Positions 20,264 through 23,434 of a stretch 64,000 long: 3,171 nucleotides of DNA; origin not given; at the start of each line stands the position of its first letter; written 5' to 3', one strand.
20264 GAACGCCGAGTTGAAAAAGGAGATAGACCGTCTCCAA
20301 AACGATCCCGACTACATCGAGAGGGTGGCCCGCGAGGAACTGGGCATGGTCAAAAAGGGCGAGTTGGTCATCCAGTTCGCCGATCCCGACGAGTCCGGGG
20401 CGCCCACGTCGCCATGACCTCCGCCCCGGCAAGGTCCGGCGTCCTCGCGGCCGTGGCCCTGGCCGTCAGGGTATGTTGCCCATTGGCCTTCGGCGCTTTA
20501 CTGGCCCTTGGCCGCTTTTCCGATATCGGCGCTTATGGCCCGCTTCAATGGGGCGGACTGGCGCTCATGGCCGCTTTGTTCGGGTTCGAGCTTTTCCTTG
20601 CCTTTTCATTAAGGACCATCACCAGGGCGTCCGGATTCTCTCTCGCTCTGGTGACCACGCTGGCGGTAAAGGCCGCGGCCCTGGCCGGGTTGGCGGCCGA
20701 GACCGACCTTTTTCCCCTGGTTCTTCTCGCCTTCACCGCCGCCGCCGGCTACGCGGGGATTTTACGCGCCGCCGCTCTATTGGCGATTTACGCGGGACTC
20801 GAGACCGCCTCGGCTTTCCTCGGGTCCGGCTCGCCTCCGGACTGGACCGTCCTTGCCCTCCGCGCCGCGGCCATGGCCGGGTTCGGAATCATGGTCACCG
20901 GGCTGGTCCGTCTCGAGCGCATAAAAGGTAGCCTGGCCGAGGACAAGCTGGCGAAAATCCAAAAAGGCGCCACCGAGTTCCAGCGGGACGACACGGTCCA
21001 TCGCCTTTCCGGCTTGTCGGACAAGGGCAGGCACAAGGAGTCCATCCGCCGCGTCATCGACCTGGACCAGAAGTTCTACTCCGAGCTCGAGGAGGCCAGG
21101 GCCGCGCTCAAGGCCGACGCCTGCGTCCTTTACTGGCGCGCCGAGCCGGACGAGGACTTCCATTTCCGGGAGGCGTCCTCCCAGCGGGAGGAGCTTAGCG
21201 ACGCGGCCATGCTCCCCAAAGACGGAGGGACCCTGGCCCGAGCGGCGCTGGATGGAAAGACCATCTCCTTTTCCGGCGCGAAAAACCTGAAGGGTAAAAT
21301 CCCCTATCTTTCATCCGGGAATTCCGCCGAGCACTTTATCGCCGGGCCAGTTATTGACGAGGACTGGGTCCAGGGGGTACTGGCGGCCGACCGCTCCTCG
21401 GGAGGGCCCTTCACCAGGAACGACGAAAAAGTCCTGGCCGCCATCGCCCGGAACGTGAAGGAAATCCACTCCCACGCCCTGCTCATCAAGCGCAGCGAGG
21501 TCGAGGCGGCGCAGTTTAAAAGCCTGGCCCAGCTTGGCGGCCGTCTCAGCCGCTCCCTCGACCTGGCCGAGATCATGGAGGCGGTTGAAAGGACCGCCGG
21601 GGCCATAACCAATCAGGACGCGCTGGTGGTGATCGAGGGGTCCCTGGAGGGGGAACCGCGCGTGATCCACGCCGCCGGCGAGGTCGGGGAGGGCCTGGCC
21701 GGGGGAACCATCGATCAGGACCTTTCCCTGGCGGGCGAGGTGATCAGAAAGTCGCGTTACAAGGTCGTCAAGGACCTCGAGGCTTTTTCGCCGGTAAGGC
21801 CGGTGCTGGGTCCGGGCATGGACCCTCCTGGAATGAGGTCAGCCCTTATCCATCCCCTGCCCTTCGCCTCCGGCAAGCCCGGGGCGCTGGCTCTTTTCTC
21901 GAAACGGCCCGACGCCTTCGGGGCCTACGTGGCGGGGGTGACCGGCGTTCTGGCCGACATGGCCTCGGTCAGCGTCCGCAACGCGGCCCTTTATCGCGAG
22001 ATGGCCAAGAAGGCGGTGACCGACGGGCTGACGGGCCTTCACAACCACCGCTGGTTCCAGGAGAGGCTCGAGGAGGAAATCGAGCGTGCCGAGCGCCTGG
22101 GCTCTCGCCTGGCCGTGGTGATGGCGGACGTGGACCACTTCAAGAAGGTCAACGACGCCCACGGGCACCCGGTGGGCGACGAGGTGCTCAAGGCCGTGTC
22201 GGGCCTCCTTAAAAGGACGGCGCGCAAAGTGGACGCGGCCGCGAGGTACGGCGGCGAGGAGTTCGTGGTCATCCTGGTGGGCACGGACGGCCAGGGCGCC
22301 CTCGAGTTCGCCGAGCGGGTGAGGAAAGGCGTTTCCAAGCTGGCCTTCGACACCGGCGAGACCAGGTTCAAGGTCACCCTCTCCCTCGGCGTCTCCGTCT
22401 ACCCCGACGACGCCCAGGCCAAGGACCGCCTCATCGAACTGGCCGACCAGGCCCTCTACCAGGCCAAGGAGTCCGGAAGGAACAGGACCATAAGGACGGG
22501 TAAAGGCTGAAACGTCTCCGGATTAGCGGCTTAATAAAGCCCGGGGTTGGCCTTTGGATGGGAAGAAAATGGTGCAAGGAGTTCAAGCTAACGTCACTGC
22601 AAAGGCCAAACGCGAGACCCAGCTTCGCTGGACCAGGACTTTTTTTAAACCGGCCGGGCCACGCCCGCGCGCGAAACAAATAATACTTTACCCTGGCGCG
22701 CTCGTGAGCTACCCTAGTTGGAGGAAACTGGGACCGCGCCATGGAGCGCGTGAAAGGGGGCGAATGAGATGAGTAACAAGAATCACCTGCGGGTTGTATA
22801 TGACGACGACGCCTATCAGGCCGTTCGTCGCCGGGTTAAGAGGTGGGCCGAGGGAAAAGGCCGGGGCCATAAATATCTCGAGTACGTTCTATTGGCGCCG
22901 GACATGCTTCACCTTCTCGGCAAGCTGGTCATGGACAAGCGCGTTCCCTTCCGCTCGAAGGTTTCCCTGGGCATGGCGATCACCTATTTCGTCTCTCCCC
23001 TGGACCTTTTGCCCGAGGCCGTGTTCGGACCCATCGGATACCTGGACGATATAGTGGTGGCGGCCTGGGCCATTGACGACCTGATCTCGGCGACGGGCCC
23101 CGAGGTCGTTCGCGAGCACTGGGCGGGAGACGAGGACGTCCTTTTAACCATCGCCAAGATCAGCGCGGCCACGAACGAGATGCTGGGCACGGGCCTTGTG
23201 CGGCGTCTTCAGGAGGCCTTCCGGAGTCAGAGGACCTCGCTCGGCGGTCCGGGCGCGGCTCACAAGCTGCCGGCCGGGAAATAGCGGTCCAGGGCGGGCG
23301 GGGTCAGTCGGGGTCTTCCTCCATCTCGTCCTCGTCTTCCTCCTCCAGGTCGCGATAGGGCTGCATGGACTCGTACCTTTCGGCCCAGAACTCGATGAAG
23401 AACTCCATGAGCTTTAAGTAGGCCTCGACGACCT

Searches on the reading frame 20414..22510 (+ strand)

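Call 43: search_protein_families(library=pfam, proteins=[window:20414-22510:+], max_evalue=0.0001)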
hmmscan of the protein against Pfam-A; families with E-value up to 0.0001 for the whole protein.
window:20414-22510:+ (698 aa): 4 families
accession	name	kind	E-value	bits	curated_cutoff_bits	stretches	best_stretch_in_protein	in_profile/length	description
PF00990.26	GGDEF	-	7.4e-49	166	23.8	1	534-691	1-161/161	Diguanylate cyclase, GGDEF domain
PF01590.32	GAF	-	2.8e-11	44.5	22.4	1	216-348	1-129/133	GAF domain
PF13185.12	GAF_2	-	5.8e-10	40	28.6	1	225-348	12-131/136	GAF domain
PF13492.12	GAF_3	-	2.8e-08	34.7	27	0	218-346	3-121/129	GAF domain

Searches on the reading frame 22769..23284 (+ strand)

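Call 43: search_protein_families(library=pfam, proteins=[window:22769-23284:+], max_evalue=0.0001)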
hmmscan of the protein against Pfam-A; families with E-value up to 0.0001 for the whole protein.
window:22769-23284:+ (171 aa): 1 family
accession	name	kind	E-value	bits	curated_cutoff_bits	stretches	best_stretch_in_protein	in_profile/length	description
PF06803.17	DUF1232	-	5.6e-13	48.9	23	1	64-100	2-37/37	Protein of unknown function (DUF1232)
